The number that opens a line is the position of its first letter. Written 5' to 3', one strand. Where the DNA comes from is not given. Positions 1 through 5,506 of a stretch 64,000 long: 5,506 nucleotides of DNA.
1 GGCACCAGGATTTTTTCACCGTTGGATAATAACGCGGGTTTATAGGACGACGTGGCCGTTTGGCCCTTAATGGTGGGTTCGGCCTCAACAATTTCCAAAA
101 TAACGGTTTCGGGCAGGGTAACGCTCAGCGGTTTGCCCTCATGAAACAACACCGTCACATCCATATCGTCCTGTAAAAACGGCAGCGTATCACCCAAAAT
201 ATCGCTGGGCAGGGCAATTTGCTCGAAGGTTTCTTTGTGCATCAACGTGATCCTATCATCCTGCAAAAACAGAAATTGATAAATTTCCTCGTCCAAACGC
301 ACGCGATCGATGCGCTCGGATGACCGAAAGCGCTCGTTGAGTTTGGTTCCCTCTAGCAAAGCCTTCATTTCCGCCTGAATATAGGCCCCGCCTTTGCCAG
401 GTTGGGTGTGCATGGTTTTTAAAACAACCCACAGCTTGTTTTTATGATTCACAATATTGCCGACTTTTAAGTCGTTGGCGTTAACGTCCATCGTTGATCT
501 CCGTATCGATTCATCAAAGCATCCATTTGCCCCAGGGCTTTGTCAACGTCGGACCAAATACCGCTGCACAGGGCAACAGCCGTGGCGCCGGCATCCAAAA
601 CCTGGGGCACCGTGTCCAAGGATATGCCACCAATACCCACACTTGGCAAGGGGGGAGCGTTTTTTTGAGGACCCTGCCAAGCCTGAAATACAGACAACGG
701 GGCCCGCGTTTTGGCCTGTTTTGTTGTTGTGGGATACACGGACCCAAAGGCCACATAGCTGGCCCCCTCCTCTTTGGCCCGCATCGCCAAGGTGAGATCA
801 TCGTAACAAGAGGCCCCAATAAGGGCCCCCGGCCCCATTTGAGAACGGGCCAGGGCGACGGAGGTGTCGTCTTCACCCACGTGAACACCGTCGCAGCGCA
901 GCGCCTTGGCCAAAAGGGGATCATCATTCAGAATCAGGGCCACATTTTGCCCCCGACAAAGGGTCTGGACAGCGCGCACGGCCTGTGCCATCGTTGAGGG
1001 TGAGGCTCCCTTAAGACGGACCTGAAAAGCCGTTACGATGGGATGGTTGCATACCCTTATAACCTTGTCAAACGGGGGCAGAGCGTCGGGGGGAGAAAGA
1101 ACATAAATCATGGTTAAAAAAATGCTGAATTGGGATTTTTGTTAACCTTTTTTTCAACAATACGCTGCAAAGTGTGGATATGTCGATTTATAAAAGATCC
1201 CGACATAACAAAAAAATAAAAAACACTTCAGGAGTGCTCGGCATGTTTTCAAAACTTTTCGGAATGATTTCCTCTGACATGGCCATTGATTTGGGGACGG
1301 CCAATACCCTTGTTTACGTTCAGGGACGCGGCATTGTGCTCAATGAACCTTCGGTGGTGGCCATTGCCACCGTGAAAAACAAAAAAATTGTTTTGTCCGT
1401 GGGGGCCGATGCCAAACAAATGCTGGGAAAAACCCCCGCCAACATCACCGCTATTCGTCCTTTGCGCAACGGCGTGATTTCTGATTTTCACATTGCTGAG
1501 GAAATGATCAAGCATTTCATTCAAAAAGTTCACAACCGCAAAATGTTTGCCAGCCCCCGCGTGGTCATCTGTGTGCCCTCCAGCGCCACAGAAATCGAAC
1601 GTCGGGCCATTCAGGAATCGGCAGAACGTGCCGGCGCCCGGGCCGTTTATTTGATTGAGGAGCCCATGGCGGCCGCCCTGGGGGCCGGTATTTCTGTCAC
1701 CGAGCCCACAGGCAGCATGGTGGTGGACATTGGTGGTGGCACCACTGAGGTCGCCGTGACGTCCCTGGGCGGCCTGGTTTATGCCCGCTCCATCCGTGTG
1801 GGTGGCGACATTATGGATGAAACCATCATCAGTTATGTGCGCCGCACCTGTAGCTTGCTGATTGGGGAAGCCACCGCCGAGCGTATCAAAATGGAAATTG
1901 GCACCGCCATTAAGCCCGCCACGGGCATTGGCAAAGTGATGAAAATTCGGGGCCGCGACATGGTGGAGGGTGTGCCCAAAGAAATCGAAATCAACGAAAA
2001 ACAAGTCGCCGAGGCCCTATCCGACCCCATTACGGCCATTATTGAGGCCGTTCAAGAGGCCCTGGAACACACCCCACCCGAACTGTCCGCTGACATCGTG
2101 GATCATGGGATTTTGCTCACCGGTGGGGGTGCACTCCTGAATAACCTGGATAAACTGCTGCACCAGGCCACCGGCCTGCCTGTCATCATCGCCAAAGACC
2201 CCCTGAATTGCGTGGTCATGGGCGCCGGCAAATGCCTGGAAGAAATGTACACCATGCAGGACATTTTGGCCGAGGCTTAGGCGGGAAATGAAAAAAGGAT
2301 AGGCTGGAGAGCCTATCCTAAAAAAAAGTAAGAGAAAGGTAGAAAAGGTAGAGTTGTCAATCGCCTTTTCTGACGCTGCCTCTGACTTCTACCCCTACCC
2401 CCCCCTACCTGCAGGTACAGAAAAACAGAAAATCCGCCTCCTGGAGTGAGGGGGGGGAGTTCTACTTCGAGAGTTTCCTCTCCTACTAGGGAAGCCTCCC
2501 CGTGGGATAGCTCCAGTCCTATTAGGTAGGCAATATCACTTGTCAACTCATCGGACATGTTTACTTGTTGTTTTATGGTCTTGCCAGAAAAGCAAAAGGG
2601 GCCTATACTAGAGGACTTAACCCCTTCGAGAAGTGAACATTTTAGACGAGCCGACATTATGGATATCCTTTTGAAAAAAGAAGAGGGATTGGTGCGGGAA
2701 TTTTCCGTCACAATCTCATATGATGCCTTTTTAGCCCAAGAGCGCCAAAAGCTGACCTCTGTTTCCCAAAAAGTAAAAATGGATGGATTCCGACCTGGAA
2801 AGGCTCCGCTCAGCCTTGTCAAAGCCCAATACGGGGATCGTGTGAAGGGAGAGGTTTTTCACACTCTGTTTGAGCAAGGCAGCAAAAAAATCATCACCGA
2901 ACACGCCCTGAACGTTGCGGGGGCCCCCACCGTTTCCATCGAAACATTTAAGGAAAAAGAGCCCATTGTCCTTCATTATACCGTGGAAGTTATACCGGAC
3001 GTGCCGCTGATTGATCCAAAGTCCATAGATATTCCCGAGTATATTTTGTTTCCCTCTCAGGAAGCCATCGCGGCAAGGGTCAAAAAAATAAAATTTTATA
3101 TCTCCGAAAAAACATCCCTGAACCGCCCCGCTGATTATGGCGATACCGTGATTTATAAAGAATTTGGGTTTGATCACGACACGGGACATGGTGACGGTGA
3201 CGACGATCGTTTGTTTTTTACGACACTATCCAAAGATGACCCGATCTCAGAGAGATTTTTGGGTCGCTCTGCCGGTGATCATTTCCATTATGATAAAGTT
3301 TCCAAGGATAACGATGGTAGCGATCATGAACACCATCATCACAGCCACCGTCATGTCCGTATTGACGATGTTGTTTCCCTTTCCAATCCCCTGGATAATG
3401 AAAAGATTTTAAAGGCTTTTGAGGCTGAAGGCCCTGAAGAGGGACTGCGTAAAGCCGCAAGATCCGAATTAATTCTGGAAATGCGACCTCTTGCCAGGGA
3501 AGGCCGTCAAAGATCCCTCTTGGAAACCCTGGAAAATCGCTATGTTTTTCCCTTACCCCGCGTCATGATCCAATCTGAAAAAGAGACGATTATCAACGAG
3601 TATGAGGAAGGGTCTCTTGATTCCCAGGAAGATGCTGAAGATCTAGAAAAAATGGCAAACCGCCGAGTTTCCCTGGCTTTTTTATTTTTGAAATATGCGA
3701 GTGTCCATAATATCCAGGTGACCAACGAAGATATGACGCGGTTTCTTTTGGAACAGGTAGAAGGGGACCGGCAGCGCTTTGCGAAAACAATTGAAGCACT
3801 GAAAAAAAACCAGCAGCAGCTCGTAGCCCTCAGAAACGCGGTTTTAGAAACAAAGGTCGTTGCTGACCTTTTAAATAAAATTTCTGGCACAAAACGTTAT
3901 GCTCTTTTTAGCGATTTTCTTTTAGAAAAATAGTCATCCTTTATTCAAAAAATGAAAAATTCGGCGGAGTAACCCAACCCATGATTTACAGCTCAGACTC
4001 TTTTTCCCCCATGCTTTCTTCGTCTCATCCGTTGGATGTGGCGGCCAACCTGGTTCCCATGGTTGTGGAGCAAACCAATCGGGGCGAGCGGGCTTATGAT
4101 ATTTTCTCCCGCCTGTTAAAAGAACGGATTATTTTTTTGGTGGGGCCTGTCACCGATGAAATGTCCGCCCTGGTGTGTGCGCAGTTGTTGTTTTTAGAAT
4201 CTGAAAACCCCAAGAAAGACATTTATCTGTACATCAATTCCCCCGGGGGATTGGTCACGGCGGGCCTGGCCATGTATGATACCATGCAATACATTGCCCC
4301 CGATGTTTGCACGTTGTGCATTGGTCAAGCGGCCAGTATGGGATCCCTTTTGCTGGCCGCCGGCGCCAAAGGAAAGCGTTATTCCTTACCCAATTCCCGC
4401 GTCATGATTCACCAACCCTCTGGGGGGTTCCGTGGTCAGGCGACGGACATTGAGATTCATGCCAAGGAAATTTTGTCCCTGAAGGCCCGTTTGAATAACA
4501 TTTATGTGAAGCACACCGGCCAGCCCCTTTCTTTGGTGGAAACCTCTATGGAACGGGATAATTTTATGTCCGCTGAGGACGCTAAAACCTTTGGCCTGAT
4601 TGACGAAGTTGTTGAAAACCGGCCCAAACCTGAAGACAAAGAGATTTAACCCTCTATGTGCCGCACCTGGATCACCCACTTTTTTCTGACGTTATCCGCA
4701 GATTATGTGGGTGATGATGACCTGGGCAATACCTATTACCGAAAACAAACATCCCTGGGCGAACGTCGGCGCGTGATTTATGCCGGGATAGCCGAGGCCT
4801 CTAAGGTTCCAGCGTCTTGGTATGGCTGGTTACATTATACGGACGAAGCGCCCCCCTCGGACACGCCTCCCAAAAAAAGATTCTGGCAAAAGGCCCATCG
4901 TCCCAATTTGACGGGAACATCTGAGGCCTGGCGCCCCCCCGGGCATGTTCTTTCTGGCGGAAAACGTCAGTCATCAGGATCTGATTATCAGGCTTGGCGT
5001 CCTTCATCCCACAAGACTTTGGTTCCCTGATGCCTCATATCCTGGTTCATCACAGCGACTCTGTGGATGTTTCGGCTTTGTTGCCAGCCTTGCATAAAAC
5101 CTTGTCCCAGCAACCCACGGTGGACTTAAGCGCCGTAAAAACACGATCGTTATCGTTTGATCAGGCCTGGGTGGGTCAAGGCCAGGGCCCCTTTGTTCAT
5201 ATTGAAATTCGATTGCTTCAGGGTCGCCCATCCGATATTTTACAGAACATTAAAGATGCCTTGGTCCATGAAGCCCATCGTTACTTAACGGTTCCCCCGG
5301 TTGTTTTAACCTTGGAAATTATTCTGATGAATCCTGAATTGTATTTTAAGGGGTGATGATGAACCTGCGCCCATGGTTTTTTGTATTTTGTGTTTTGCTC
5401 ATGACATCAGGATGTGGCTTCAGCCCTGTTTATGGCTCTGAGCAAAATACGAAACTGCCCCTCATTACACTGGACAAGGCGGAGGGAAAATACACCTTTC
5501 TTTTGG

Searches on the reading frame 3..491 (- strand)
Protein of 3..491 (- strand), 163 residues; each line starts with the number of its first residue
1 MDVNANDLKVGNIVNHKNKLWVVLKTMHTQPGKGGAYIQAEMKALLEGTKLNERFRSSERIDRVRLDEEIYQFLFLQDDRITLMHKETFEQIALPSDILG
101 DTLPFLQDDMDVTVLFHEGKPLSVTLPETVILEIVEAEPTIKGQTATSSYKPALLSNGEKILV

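Call 60: search_protein_families(library=pfam, proteins=[window:3-491:-], max_evalue=0.00001)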
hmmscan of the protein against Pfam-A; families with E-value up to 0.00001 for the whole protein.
window:3-491:- (163 aa): 3 families
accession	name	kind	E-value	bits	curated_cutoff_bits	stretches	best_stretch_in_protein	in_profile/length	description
PF08207.18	EFP_N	-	3.1e-21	75.6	23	1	5-60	2-57/58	Elongation factor P (EF-P) KOW-like domain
PF01132.26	EFP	-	1.6e-17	63.6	27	1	71-122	3-54/54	Elongation factor P (EF-P) OB domain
PF09285.17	Elong-fact-P_C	-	1.2e-09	38.2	25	1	130-163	1-34/56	Elongation factor P, C-terminal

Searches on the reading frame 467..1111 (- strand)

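Call 60: search_protein_families(library=pfam, proteins=[window:467-1111:-], max_evalue=0.00001)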
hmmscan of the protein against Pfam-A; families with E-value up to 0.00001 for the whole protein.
window:467-1111:- (214 aa): 1 family
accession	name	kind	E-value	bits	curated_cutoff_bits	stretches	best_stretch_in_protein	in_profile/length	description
PF02581.23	TMP-TENI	-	6.6e-45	153.1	27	1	19-185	19-180/180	Thiamine monophosphate synthase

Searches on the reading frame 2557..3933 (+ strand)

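Call 60: search_protein_families(library=pfam, proteins=[window:2557-3933:+], max_evalue=0.00001)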
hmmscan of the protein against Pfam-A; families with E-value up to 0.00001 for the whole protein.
window:2557-3933:+ (458 aa): 2 families
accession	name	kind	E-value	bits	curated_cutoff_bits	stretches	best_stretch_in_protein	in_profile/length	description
PF05697.18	Trigger_N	-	8.5e-28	97.9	22.2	1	35-177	1-143/144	Bacterial trigger factor protein (TF)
PF05698.19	Trigger_C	-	4.7e-12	46.7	22.7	1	297-439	5-161/162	Bacterial trigger factor protein (TF) C-terminus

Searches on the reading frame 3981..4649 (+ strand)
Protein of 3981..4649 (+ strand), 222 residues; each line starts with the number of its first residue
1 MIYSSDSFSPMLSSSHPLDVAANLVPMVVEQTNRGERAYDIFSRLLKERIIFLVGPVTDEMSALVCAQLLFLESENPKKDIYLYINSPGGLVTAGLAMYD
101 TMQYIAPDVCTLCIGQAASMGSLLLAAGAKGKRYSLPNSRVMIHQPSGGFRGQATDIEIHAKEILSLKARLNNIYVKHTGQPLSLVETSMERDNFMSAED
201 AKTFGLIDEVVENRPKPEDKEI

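Call 60: search_protein_families(library=pfam, proteins=[window:3981-4649:+], max_evalue=0.00001)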
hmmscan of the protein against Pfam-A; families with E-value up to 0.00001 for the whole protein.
window:3981-4649:+ (222 aa): 1 family
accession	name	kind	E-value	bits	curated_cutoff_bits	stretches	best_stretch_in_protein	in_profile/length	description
PF00574.28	CLP_protease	-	3.3e-86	288.2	20.2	1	34-213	2-181/182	Clp protease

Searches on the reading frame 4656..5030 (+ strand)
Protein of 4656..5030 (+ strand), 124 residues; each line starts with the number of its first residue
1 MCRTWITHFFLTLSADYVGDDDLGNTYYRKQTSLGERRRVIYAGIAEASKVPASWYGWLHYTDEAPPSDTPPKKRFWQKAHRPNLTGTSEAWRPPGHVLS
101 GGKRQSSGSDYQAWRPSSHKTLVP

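Call 60: search_protein_families(library=pfam, proteins=[window:4656-5030:+], max_evalue=0.00001)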
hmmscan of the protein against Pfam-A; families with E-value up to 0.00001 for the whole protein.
window:4656-5030:+ (124 aa): 1 family
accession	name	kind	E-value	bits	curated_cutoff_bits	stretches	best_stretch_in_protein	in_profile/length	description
PF05071.21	NDUFA12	-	1.1e-21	77.9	23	1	17-116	3-98/98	NADH ubiquinone oxidoreductase subunit NDUFA12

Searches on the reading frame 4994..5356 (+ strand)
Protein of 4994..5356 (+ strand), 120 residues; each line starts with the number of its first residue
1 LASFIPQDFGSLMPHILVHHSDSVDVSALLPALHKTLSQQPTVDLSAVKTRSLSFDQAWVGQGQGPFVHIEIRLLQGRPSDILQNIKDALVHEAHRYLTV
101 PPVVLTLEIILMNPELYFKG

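Call 60: search_protein_families(library=pfam, proteins=[window:4994-5356:+], max_evalue=0.00001)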
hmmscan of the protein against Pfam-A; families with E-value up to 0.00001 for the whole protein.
window:4994-5356:+ (120 aa): 1 family
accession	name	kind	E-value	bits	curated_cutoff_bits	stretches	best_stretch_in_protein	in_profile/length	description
PF02962.20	CHMI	-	1.1e-08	36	26.5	1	14-116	1-113/124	5-carboxymethyl-2-hydroxymuconate isomerase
